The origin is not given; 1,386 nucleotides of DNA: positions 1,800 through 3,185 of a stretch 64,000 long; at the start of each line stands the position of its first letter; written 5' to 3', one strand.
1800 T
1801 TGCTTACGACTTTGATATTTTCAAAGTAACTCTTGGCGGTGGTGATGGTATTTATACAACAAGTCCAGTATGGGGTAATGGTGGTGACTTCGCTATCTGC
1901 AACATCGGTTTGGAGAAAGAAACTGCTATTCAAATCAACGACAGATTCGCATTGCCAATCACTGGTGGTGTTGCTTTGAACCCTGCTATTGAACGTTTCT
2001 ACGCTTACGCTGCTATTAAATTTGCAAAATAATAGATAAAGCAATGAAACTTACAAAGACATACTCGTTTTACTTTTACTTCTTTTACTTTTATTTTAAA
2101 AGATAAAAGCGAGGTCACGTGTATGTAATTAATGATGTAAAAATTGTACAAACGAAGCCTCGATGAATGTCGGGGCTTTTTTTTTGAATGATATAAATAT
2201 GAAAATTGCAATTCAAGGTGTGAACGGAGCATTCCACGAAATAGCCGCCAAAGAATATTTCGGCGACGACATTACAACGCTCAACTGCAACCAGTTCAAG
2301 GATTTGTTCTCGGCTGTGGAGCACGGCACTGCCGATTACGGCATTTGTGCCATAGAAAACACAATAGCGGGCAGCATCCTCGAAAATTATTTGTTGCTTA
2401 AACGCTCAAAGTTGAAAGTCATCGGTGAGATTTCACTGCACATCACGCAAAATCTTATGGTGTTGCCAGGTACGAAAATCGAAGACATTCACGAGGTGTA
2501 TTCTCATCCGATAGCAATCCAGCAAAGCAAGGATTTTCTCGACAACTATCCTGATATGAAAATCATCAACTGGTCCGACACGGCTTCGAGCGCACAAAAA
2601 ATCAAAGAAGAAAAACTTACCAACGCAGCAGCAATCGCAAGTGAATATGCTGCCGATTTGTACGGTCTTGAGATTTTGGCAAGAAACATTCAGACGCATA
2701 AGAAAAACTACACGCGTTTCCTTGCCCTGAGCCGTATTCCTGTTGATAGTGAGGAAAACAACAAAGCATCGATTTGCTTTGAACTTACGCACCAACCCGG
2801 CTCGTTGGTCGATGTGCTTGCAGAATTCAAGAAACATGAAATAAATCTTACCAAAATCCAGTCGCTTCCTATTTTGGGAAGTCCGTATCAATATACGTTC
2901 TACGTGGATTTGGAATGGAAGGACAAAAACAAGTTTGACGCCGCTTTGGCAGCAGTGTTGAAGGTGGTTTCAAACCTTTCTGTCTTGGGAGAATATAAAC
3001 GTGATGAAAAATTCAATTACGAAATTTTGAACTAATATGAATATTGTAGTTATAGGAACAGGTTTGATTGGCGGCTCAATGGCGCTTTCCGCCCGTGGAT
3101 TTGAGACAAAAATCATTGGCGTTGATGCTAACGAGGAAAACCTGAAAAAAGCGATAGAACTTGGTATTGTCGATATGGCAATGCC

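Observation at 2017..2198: Phe/Tyr-rich leader peptide plus terminator hairpin: candidate ribosome-mediated attenuator in front of the aromatic operon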

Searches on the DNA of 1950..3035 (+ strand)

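Call 4: search_rna_families(source=window, start=1950, end=2260, threshold=evalue, max_evalue=10, show_alignments=3)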
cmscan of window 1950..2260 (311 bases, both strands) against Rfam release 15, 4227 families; matches with E-value up to 10: 29.
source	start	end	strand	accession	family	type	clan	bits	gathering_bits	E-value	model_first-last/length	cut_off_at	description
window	2052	2185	+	RF01859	Phe_leader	Cis-reg; leader;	-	35.4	55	0.00019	1-125/125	no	Phenylalanine leader peptide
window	2016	2050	-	RF01378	CRISPR-DR65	Gene; CRISPR;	-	24.8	43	0.053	1-37/37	no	CRISPR RNA direct repeat element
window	2064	2192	+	RF00121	MicC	Gene; sRNA;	-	23.3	90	0.22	1-123/123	no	MicC RNA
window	2035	2191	+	RF00557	L10_leader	Cis-reg; leader;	-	21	44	0.19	1-138/138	no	Ribosomal protein L10 leader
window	2078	2185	+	RF00515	PyrR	Cis-reg;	-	19.5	54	1.8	1-115/115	no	PyrR binding site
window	2087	2182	+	RF04180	BTnc231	Gene; sRNA;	-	18.8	80.4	0.11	1-154/154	no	Bacteroides sRNA BTnc231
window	2128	2199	+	RF02621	BSnc120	Gene; sRNA;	-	17.4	114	0.29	1-88/88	no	Brucella sRNA 120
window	2093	2179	+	RF02693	psm_mec_RNA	Gene; sRNA;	-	17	85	6.6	1-143/143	no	psm_mec locus RNA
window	2035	2109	-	RF02348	tracrRNA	Gene; CRISPR;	-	16.7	70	2.7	1-92/92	no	Trans-activating crRNA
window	2007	2053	+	RF01871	MALAT1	Gene; lncRNA;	-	16.6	70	8.7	48-95/95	no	Metastasis associated lung adenocarcinoma transcript 1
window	2155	2248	-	RF02236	asX2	Gene; sRNA;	-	16.1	70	0.82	1-87/87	no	Xanthomonas sRNA asX2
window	2152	2206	+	RF02060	STnc410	Gene; sRNA;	-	16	50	0.3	1-158/158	no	Enterobacterial sRNA STnc410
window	2141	2220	-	RF00121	MicC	Gene; sRNA;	-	15.8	90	7.2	1-123/123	no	MicC RNA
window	2049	2184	+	RF00022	GcvB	Gene;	-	15.6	42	0.27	1-204/204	no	GcvB RNA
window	2015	2051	-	RF03995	mir-7957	Gene; miRNA;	-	15.6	76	3.8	1-59/59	no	mir-7957 microRNA precursor family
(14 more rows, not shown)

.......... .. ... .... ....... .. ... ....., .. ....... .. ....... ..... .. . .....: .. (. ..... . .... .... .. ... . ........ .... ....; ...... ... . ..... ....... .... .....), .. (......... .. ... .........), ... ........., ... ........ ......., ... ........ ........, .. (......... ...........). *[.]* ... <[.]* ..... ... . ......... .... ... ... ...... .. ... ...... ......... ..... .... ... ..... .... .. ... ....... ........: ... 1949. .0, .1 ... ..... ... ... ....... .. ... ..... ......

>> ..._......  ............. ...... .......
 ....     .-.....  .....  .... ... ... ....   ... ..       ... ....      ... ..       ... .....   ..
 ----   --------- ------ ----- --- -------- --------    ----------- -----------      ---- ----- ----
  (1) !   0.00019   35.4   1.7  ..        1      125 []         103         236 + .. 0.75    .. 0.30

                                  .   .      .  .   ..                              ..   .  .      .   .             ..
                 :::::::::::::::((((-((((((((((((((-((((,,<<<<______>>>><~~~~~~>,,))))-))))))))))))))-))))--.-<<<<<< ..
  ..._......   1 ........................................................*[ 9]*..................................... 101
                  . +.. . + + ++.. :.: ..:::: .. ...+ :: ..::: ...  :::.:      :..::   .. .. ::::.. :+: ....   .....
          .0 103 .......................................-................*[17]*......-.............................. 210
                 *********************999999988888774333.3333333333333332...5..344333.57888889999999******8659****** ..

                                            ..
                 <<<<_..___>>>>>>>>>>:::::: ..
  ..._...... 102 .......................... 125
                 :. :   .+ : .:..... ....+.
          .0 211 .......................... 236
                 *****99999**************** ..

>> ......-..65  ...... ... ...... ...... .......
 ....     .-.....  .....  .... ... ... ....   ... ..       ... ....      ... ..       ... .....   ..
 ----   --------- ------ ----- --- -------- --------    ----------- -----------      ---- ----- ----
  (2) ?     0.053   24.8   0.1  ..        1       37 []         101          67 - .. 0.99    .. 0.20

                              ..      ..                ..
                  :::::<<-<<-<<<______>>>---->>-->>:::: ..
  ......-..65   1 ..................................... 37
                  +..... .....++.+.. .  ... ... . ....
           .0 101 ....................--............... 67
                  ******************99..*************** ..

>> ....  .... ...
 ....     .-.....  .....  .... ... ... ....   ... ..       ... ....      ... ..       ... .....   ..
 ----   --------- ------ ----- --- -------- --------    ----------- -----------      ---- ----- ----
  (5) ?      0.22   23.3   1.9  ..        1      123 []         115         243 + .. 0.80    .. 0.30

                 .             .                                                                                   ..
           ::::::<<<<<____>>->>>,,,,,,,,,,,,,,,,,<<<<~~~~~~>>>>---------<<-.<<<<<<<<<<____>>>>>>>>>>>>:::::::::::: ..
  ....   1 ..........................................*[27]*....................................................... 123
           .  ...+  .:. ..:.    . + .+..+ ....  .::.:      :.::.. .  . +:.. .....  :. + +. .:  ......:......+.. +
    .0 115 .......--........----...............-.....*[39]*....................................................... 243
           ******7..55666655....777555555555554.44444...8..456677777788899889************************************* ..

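Call 29: search_rna_families(sources=[L001, L005, L008, L015, L025, L028, L034, L036, L039, L042, L054, L055, L057, L063, L068, L071, L075, L076, L079, L045], threshold=gathering)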
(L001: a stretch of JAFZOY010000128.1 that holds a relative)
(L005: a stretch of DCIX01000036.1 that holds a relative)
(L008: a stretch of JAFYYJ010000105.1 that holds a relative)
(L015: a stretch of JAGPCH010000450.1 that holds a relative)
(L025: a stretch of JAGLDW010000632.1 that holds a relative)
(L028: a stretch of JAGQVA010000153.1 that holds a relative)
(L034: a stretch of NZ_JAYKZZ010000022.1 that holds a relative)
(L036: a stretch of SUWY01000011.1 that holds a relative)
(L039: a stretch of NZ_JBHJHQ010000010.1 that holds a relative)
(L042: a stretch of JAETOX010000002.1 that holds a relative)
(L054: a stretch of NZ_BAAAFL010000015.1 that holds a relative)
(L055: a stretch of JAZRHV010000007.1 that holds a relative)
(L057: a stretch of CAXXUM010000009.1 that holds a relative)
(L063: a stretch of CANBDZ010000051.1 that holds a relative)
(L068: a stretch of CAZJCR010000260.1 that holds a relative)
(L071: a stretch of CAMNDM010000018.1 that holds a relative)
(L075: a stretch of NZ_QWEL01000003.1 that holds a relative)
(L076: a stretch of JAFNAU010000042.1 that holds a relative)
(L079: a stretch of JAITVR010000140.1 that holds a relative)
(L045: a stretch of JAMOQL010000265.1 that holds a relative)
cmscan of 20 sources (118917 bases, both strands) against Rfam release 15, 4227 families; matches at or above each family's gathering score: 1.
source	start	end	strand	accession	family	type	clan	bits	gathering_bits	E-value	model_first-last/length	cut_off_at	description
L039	456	530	+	RF00005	tRNA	Gene; tRNA;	CL00001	70.4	29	4.4e-13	1-71/71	no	tRNA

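Call 56: build_rna_model(alignment_id=A2, structure=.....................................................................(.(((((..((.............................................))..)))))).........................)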
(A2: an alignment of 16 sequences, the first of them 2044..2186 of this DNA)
Model R1 built from alignment A2 (16 sequences, 160 columns); structure: as given.
model positions 134; base pairs 8; branch points 0; effective number of sequences 3.72; information 0.59 bits per position. Calibrated on 0.2 Mb of random sequence (short: E-values are rough).
structure used (alignment columns):
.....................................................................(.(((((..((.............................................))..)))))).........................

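Call 57: search_with_rna_model(model_id=R1, sources=[window, L001, L002, L003, L004, L005, L006, L007, L008, L009, L010, L011, L012, L013, L014, L015, L016, L017, L018, L019, L020, L021, L022, L023, L024, L025, L026, L027, L028, L029, L030, L031, L032, L033, L034, L035, L036, L037, L038, L039, L040, L041, L042, L043, L044, L045, L046, L047, L048, L049, L050, L051, L052, L053, L054, L055, L056, L057, L058, L059, L060, L061, L062, L063, L064, L065, L066, L067, L068, L069, L070, L071, L072, L073, L074, L075, L076, L077, L078, L079, L080], max_evalue=1, make_alignment=true)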
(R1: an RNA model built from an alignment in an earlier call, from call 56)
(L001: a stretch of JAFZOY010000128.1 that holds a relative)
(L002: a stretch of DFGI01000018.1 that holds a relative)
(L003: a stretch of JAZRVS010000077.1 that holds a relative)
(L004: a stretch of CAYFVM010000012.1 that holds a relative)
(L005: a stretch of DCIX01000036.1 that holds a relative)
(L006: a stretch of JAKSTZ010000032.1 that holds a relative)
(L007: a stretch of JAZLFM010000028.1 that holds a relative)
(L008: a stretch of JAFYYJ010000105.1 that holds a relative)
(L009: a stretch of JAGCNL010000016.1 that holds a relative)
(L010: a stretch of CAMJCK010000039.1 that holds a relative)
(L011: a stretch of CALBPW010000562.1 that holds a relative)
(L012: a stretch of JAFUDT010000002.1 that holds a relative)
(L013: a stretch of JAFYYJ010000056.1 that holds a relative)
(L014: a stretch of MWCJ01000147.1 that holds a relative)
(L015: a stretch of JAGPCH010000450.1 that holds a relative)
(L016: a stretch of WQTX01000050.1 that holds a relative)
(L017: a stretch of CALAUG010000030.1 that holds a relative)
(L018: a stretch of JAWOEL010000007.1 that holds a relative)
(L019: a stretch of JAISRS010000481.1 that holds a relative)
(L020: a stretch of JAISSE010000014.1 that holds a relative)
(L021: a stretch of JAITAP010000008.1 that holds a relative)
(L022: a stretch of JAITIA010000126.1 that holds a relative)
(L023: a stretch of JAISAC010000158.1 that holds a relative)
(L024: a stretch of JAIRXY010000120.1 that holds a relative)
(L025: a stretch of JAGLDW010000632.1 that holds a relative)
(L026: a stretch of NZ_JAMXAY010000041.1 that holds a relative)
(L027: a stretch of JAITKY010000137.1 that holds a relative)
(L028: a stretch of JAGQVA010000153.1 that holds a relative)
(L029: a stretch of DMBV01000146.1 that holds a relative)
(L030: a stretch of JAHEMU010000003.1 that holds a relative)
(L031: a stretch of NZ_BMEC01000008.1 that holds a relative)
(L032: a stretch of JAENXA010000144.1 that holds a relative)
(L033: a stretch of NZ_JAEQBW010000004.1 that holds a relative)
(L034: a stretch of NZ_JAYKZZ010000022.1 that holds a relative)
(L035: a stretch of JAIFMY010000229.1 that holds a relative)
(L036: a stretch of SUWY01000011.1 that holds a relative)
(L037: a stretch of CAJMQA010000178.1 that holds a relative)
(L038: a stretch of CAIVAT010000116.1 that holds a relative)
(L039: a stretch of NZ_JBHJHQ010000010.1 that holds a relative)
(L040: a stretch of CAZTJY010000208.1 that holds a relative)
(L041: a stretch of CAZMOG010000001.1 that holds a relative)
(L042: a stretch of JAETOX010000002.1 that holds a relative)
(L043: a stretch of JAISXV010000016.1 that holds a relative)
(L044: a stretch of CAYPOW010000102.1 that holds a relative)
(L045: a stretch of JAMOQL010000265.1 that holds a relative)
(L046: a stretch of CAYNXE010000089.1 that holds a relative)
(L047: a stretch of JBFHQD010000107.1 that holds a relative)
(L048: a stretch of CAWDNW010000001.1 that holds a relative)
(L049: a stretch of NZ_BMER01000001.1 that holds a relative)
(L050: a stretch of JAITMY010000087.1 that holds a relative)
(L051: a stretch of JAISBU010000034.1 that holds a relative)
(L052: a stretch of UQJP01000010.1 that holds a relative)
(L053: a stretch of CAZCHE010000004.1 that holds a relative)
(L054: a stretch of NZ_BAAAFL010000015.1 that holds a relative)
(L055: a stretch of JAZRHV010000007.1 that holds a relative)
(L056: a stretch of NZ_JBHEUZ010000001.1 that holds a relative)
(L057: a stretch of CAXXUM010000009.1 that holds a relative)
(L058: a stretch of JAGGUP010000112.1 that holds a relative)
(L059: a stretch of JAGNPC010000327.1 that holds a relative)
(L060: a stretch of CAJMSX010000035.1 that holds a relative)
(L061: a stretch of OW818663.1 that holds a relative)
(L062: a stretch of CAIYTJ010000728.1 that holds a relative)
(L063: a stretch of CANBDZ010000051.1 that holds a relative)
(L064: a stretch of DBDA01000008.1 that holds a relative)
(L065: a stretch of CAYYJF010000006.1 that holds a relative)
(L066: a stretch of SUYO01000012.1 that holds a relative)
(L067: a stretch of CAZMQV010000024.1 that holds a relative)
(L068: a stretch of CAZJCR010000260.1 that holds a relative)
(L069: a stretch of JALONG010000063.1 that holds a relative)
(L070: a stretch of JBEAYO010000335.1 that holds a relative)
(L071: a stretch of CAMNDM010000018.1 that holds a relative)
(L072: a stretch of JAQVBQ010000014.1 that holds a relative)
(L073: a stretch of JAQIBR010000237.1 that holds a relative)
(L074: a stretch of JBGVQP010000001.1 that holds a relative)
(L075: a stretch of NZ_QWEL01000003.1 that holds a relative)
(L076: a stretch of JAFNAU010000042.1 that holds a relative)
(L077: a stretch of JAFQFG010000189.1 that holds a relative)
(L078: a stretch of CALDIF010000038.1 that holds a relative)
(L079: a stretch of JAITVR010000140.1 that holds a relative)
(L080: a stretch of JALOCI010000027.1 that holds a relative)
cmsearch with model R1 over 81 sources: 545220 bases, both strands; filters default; matches with E-value up to 1: 64.
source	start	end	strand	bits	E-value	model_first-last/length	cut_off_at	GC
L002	2853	2988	+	130.1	9.1e-20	1-134/134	no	0.3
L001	2850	2986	+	128.9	1.5e-19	1-134/134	no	0.3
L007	2865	2994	+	127.6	2.6e-19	1-134/134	no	0.28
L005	2864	2991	+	123.9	1.2e-18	1-134/134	no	0.3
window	2044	2186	+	122.3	2.2e-18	1-134/134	no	0.3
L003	2868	2994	+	121.4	3.2e-18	1-134/134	no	0.33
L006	2864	2993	+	120.1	5.4e-18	1-134/134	no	0.27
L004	2859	2989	+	114.8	4.7e-17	1-134/134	no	0.3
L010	2869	2991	+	102.6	6.5e-15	1-134/134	no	0.39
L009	2869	2991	+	98.1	4.2e-14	1-134/134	no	0.4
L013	2869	2991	+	98.1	4.2e-14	1-134/134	no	0.4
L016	2712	2855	+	97.4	5.5e-14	1-134/134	no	0.28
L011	2870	2992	+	95.7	1.1e-13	1-134/134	no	0.39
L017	2866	2991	+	94.5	1.8e-13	1-134/134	no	0.32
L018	2839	2970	+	94.1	2.1e-13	1-134/134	no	0.27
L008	2868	2991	+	93.2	3e-13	1-134/134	no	0.4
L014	267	402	+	92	5e-13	1-134/134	no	0.26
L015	156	283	+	90.4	9.6e-13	1-134/134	no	0.27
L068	1882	2009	+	76.8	2.4e-10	1-134/134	no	0.3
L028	2813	2950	+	63.7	4.8e-08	1-134/134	no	0.3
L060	2681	2806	+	59.2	3e-07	1-134/134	no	0.3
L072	2853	2984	+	56.6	8.8e-07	1-134/134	no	0.34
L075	2697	2821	+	56.2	1e-06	1-134/134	no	0.27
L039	2835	2962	+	56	1.1e-06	1-134/134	no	0.28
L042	2680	2810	+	54.8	1.8e-06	1-134/134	no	0.31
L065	2842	2981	+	50.8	9e-06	1-134/134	no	0.33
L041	2836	2984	+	50.7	9.4e-06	1-134/134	no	0.3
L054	2832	2962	+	49.6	1.5e-05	1-134/134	no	0.34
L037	2808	2958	+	49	1.9e-05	1-134/134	no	0.35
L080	2853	2984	+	48.2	2.7e-05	1-134/134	no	0.34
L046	1559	1683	+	47.8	3.1e-05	1-134/134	no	0.3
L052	2686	2816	+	45.8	6.9e-05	1-134/134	no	0.29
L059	807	949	+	44.8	0.00011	1-134/134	no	0.27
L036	2836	2984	+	44.7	0.00011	1-134/134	no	0.3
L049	2839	2976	+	44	0.00014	1-134/134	no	0.36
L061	2835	2977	+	43.8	0.00016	1-134/134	no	0.27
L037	2677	2800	+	43.3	0.00019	1-134/134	no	0.29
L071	2815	2948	+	41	0.0005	1-134/134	no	0.29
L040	2260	2398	+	40.9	0.00052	1-134/134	no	0.39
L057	2835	2977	+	40.7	0.00055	1-134/134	no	0.26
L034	2841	2978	+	40.7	0.00056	1-134/134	no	0.36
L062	2760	2902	+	40.1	0.00071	1-134/134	no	0.26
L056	2841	2979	+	39.7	0.00085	1-134/134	no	0.37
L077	213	350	+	38.9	0.0012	1-134/134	no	0.33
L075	2841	2974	+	38.1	0.0016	1-134/134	no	0.34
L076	2817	2963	+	36.1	0.0036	1-134/134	no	0.3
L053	2831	2971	+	34.9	0.006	1-134/134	no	0.34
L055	2834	2972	+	34.6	0.0067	1-134/134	no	0.34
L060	2815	2967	+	32.6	0.015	1-134/134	no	0.37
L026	2842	2978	+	32.6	0.015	1-134/134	no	0.37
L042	2829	2971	+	32.3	0.017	1-134/134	no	0.36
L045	959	1098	+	31.1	0.028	1-134/134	no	0.26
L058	2859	2975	+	30.4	0.037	1-134/134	no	0.26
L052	2830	2976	+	30.2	0.04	1-134/134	no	0.38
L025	421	546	+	28.4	0.084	1-134/134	no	0.48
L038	2833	2967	+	28.1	0.093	1-134/134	no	0.29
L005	2952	3039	-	27.8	0.11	1-134/134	no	0.31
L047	2855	2975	+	26.8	0.16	1-134/134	no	0.21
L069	2682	2827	+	26.4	0.18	1-134/134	no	0.4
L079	2840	2973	+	26.2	0.2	1-134/134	no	0.35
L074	2749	2886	+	25.9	0.23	1-134/134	no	0.38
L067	2824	2973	+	25.6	0.26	1-134/134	no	0.25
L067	1138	1196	-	25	0.32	1-134/134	no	0.29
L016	2816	2940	-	23.2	0.69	1-134/134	no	0.34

Alignment A3: 64 matches aligned to the model, 282 columns, each read 5' to 3' on its own strand. Consensus structure (alignment columns), stored with it:
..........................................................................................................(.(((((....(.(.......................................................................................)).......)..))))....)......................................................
